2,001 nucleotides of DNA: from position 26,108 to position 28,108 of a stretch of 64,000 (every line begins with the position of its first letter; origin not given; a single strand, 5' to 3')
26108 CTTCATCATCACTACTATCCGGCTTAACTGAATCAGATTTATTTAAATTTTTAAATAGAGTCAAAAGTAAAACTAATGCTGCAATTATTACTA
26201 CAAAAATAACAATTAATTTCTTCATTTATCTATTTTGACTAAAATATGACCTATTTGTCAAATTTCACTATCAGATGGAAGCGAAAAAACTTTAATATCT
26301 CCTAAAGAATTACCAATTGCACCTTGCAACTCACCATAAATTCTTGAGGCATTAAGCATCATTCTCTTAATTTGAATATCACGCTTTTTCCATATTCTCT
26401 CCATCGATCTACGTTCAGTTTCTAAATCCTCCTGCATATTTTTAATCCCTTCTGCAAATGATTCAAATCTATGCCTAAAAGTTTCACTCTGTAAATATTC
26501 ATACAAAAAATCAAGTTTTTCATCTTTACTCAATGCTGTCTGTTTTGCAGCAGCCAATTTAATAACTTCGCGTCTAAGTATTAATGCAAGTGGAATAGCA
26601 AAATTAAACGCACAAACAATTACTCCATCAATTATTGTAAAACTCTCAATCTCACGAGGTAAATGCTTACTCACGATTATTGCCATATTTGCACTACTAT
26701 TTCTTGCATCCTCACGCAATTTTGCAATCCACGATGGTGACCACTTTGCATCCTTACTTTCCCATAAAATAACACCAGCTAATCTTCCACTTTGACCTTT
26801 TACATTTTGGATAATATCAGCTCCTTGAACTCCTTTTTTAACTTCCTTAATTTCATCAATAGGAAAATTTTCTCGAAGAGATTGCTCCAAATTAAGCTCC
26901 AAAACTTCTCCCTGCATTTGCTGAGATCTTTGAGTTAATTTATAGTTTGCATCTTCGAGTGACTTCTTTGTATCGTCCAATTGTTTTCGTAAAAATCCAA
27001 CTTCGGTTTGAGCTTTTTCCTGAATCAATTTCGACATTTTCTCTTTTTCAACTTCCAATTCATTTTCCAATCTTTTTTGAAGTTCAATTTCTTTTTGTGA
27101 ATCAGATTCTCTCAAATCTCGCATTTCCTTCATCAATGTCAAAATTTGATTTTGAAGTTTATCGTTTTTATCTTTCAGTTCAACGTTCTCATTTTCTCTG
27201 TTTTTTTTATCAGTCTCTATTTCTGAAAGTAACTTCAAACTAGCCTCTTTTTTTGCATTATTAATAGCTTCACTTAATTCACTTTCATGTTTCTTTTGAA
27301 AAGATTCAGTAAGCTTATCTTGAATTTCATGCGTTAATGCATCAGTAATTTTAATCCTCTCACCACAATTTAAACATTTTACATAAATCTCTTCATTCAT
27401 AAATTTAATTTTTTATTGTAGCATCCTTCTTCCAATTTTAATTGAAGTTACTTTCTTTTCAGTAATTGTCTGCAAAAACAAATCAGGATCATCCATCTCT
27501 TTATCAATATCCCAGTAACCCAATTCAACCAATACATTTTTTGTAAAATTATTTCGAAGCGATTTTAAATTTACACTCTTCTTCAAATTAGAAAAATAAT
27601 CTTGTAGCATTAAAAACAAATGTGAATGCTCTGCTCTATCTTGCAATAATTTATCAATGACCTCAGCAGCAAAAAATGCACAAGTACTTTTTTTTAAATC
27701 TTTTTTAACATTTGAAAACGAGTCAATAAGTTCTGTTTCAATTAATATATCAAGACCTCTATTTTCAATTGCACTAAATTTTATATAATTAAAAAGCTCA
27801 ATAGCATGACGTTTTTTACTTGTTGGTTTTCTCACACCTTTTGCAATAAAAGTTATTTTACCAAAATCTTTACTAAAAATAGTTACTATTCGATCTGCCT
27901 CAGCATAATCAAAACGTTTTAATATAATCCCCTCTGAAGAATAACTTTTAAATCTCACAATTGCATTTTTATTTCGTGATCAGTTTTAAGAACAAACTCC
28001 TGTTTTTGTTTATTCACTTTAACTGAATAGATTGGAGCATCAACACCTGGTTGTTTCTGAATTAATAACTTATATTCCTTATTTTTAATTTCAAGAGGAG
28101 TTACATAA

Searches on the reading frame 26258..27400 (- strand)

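Call 67: search_protein_families(library=pfam, proteins=[window:26258-27400:-], max_evalue=0.001)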
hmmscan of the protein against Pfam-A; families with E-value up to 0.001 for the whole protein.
window:26258-27400:- (380 aa): 1 family
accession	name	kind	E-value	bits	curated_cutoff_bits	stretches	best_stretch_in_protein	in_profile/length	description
PF09903.14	DUF2130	-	1.1e-57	195.7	26.7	1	138-375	9-253/255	Uncharacterized protein conserved in bacteria (DUF2130)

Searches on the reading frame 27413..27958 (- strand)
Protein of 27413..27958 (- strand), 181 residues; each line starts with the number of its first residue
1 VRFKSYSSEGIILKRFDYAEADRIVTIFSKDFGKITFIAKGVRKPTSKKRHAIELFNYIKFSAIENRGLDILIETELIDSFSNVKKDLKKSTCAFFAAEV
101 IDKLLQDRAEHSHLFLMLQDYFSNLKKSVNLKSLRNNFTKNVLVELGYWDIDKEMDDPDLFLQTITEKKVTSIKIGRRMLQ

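Call 67: search_protein_families(library=pfam, proteins=[window:27413-27958:-], max_evalue=0.001)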
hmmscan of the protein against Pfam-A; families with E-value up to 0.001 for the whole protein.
window:27413-27958:- (181 aa): 2 families
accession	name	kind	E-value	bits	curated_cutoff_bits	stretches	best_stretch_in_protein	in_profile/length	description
PF11967.14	RecO_N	-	2.3e-22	79.2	27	1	5-81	3-80/80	Recombination protein O N terminal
PF02565.21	RecO_C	-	1.5e-08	34.9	22.1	1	86-148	2-64/157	Recombination protein O C terminal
